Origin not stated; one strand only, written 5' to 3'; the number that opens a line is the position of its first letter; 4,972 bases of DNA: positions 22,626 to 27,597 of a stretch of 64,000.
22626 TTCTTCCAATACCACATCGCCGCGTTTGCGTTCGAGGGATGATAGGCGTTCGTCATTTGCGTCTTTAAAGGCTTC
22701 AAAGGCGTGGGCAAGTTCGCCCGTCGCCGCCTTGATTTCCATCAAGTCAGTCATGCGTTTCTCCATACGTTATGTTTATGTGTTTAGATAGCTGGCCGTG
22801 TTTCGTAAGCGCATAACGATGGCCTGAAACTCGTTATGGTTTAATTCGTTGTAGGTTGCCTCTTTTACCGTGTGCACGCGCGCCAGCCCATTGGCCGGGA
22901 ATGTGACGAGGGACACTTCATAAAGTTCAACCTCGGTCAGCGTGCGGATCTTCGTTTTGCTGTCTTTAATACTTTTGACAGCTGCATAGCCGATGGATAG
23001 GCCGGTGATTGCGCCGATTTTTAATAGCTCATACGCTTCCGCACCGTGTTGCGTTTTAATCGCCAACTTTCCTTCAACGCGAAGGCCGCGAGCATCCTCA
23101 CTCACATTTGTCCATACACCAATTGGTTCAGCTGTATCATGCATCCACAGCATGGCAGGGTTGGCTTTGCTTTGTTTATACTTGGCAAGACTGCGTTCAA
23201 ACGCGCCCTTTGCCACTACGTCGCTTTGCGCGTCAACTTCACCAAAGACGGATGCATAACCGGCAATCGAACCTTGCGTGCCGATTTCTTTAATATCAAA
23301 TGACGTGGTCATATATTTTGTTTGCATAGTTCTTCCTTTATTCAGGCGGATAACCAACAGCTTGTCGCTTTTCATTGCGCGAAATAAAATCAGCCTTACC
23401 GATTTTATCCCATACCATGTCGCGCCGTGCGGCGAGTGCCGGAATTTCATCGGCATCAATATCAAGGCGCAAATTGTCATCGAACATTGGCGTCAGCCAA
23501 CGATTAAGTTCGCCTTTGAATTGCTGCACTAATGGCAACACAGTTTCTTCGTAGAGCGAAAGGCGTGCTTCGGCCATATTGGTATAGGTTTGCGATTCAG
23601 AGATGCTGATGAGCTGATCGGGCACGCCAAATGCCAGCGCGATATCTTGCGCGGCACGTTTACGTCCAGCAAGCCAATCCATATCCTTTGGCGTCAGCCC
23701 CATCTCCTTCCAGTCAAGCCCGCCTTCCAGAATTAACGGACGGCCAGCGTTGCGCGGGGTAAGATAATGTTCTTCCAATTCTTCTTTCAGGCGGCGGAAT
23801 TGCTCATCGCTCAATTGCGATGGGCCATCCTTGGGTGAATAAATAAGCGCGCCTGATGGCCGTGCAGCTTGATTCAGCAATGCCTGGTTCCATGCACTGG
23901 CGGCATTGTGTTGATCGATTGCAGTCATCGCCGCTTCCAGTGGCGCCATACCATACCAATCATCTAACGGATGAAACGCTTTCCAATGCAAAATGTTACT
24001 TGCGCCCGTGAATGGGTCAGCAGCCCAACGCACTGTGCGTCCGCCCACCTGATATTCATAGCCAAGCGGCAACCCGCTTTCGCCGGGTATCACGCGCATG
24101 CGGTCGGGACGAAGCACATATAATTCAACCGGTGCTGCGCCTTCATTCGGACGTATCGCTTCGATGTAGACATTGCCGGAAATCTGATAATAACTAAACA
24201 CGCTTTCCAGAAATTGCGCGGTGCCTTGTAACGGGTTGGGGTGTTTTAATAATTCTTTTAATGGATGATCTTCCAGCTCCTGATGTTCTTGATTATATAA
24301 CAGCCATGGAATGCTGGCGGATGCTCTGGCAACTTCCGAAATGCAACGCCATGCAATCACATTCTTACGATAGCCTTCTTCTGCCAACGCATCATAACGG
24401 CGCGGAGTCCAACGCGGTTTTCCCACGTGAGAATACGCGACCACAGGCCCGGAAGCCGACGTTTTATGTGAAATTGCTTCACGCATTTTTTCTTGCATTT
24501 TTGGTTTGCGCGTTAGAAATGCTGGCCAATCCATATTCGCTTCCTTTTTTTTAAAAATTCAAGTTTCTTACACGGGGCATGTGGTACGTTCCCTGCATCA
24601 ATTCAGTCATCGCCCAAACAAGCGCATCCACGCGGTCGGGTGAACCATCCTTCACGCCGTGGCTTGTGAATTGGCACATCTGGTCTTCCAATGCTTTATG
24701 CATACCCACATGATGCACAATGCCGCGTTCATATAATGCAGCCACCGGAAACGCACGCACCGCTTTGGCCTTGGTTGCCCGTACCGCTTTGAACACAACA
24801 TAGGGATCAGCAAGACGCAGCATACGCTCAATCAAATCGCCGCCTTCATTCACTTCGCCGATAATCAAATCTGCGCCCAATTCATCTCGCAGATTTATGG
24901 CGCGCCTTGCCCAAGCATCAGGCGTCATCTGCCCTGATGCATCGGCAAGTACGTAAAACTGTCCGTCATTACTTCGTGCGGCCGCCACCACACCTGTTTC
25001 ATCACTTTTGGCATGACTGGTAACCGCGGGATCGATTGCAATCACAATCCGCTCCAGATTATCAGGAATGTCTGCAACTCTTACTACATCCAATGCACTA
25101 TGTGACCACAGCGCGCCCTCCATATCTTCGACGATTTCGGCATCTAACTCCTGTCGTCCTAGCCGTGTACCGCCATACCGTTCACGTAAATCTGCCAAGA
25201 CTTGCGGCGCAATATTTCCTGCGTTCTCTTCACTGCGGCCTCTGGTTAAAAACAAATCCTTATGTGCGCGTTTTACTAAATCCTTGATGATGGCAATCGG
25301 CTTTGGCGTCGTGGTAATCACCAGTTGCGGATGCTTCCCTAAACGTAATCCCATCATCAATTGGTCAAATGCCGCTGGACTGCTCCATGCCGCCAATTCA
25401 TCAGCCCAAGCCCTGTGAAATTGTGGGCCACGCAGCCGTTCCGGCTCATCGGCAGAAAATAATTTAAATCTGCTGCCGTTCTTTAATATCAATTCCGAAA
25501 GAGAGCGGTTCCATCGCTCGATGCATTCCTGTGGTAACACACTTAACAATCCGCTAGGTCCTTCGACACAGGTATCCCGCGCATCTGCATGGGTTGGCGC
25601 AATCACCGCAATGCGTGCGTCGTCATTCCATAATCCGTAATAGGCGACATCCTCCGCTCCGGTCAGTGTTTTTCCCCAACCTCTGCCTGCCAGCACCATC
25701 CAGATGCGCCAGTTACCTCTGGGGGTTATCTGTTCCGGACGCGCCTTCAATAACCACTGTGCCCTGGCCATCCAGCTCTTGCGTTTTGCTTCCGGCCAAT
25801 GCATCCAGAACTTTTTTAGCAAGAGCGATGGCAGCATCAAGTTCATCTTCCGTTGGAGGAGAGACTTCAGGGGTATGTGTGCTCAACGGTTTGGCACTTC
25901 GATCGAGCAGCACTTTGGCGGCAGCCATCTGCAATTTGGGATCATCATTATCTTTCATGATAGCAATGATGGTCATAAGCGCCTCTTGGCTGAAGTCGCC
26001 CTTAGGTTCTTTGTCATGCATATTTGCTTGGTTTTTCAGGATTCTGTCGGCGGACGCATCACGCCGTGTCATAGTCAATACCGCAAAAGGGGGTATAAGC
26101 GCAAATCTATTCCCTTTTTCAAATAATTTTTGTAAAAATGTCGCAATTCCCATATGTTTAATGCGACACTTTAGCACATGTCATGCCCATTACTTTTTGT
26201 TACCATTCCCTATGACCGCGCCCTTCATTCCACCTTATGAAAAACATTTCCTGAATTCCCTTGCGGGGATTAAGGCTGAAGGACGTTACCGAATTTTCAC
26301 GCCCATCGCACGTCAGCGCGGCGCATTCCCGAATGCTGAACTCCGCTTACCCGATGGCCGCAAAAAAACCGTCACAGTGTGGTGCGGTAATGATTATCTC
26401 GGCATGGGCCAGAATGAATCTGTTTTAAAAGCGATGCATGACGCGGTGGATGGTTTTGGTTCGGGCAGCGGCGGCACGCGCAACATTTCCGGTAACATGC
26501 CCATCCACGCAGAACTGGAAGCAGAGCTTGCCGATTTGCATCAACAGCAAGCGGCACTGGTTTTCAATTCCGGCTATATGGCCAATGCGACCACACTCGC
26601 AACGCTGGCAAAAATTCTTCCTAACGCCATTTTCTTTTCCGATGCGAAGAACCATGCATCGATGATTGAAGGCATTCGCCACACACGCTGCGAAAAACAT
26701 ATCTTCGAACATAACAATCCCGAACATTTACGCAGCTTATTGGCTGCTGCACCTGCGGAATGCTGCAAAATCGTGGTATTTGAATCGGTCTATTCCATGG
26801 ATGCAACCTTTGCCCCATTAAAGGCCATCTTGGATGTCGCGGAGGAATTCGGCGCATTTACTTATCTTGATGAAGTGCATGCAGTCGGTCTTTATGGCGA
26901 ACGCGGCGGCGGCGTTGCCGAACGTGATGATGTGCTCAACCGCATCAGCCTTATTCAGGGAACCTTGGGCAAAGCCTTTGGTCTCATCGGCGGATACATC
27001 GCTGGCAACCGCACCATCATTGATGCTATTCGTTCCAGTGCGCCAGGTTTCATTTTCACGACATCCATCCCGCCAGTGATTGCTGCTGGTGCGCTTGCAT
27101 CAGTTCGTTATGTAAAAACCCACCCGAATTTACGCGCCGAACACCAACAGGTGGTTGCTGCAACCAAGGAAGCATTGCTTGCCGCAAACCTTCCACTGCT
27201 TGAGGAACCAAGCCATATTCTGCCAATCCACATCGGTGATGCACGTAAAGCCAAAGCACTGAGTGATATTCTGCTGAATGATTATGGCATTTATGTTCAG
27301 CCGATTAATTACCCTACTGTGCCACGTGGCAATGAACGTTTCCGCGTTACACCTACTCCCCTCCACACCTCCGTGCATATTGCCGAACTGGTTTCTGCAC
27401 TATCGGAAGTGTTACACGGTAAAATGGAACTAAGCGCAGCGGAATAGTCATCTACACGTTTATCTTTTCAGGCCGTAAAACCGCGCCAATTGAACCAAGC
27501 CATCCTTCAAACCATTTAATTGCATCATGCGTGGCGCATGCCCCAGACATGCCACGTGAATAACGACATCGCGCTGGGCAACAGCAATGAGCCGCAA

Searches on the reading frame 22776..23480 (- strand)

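Call 86: search_protein_families(library=pfam, proteins=[window:22776-23480:-], max_evalue=0.001)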
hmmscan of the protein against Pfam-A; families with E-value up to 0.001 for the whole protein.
window:22776-23480:- (234 aa): 1 family
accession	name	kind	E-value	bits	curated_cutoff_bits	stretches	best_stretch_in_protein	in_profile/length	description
PF04586.22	Peptidase_S78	-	6.4e-36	124.4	21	1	62-208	4-158/165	Caudovirus prohead serine protease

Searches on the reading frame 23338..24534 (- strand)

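Call 86: search_protein_families(library=pfam, proteins=[window:23338-24534:-], max_evalue=0.001)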
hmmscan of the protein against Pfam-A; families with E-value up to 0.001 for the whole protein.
window:23338-24534:- (398 aa): 1 family
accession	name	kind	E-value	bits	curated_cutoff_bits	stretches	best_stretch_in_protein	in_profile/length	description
PF04860.17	Phage_portal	-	1.9e-82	277.5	39.1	1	61-393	3-320/321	Phage portal protein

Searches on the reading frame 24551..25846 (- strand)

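Call 86: search_protein_families(library=pfam, proteins=[window:24551-25846:-], max_evalue=0.001)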
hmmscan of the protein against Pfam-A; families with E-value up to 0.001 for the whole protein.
window:24551-25846:- (431 aa): 2 families
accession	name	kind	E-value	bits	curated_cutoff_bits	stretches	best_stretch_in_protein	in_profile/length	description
PF03237.21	Terminase_6N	-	1.8e-21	77.2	22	1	50-251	1-212/215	Terminase large subunit, T4likevirus-type, N-terminal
PF17289.8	Terminase_6C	-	1.4e-11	45.1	22.6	1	269-414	1-153/155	Terminase RNaseH-like domain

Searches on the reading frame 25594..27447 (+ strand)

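Call 35: search_protein_families(library=pfam, proteins=[window:25594-27447:+], max_evalue=0.0001)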
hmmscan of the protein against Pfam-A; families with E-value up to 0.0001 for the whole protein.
window:25594-27447:+ (617 aa): 1 family
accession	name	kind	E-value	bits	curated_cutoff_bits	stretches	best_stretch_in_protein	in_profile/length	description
PF00155.27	Aminotran_1_2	-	4.1e-60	204.3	19.7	1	259-603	2-361/361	Aminotransferase class I and II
